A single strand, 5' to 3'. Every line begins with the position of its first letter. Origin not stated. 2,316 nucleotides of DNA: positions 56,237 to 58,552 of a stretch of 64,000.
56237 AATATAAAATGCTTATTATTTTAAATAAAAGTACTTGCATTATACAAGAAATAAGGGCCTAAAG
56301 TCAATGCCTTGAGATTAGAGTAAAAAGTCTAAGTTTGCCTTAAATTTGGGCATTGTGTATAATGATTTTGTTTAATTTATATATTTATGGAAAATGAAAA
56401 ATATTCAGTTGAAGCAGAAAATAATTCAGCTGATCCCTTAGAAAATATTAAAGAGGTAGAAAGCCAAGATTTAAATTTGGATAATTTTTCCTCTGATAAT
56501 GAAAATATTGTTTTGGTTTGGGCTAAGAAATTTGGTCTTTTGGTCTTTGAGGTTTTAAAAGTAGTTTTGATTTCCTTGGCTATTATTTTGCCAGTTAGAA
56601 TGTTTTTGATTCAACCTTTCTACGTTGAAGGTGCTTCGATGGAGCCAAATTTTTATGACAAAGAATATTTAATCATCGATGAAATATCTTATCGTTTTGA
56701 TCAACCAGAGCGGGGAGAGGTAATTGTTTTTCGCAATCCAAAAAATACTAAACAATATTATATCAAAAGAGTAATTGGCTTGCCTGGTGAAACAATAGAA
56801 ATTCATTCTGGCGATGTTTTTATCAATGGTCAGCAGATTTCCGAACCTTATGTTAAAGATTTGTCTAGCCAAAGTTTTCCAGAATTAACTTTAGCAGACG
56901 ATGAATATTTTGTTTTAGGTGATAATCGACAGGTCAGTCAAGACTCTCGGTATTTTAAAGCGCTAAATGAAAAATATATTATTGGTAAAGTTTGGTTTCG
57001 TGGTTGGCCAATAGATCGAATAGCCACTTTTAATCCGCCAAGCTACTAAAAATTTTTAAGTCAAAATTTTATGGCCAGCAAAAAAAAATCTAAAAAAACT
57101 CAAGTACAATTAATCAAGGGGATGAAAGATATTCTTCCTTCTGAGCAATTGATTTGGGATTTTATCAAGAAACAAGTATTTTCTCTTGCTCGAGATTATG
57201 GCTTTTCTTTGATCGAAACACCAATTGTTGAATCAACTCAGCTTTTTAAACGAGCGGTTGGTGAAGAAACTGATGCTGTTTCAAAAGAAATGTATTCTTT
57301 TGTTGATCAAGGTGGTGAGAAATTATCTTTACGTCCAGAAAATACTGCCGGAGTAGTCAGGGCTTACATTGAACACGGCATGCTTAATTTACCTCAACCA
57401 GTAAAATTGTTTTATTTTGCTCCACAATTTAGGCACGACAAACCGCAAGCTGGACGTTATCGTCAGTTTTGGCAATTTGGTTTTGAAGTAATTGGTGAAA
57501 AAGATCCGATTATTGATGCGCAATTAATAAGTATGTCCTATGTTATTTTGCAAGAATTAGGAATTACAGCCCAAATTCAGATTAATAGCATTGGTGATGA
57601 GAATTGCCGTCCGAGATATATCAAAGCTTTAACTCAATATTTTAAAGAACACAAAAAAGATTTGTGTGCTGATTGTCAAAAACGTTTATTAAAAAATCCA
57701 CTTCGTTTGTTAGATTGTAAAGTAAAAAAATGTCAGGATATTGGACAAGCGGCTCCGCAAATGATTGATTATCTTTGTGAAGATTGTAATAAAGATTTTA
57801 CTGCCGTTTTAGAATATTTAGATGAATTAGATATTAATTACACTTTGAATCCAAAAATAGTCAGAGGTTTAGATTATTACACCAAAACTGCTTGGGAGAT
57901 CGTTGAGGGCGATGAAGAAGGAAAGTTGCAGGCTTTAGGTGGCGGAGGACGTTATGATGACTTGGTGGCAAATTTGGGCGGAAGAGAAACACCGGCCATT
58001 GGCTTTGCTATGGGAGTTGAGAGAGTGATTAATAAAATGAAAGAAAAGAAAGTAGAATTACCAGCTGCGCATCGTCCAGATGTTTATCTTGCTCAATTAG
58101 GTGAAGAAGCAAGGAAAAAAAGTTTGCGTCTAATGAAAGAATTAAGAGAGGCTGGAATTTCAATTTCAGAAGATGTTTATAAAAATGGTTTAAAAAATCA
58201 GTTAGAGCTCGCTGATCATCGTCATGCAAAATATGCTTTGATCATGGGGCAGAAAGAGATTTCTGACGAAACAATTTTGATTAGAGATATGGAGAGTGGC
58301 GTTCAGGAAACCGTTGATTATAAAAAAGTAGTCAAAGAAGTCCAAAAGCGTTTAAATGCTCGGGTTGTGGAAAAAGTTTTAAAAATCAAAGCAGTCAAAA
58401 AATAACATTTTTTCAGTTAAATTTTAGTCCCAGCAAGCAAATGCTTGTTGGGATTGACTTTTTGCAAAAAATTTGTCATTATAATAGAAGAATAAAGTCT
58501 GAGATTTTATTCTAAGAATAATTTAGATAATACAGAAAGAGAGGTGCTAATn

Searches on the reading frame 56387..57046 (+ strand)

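Call 20: search_protein_families(library=ncbifam, proteins=[window:56387-57046:+], max_evalue=0.00001)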
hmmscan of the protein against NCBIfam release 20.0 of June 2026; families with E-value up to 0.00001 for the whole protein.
window:56387-57046:+ (220 aa): 5 families
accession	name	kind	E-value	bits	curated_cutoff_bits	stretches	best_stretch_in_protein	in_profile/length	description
TIGR02227.1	sigpep_I_bact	equivalog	7.3e-46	156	47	1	57-210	2-162/162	signal peptidase I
NF008114.0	PRK10861.1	equivalog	7.6e-18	64.9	277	1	54-138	61-157/324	signal peptidase I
TIGR02754.1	sod_Ni_protease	equivalog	1.8e-13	50.8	63.25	1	80-137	3-60/90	nickel-type superoxide dismutase maturation protease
TIGR02771.1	TraF_Ti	equivalog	1.2e-10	41.2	100.25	1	123-202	82-165/171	conjugative transfer signal peptidase TraF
NF010459.0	PRK13884.1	subfamily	3.5e-08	33.1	156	1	122-199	85-169/178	conjugal transfer peptidase TraF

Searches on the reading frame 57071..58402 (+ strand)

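Call 20: search_protein_families(library=ncbifam, proteins=[window:57071-58402:+], max_evalue=0.00001)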
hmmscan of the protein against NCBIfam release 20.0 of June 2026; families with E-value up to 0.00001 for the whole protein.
window:57071-58402:+ (444 aa): 24 families
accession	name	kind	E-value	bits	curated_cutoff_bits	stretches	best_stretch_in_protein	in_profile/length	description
TIGR00442.1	hisS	equivalog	2.5e-145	484.5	286.75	1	13-416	1-405/406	histidine--tRNA ligase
NF009085.0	PRK12420.1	equivalog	8.8e-49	167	540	2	224-420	227-422/426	histidine--tRNA ligase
TIGR00443.1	hisZ_biosyn_reg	equivalog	9.4e-47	159.6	271.65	1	19-323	1-312/314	ATP phosphoribosyltransferase regulatory subunit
NF008942.0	PRK12292.2-5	equivalog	8e-39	133.5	643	2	258-424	267-427/434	ATP phosphoribosyltransferase regulatory subunit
NF008941.0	PRK12292.2-4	equivalog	2.6e-34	118.8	447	1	16-395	11-388/393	ATP phosphoribosyltransferase regulatory subunit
NF008953.0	PRK12295.1-6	equivalog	3.6e-27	95.3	384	2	35-202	18-175/384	ATP phosphoribosyltransferase regulatory subunit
NF008940.0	PRK12292.2-3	equivalog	7.1e-27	94.2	450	1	16-362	7-359/404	ATP phosphoribosyltransferase regulatory subunit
NF008936.0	PRK12292.1-3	equivalog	2.6e-25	89.1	492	2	13-171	6-159/406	ATP phosphoribosyltransferase regulatory subunit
NF008945.0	PRK12292.3-3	equivalog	1.7e-20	73.5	409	1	17-172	5-151/368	ATP phosphoribosyltransferase regulatory subunit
NF008943.0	PRK12292.3-1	equivalog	3.7e-17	62.5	690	1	11-172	23-176/403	ATP phosphoribosyltransferase regulatory subunit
NF008951.0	PRK12295.1-4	equivalog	6.9e-16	58.1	364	1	261-324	310-371/374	ATP phosphoribosyltransferase regulatory subunit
NF008938.0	PRK12292.1-6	equivalog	3.7e-15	55.7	833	1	17-339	11-339/420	ATP phosphoribosyltransferase regulatory subunit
NF008950.0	PRK12295.1-3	equivalog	1.6e-14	54.1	492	1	257-322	314-377/387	ATP phosphoribosyltransferase regulatory subunit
NF009086.0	PRK12421.1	equivalog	3.5e-14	52.5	318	1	14-167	9-158/389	ATP phosphoribosyltransferase regulatory subunit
NF008937.0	PRK12292.1-4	equivalog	1.2e-13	50.8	693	1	14-162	9-153/395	ATP phosphoribosyltransferase regulatory subunit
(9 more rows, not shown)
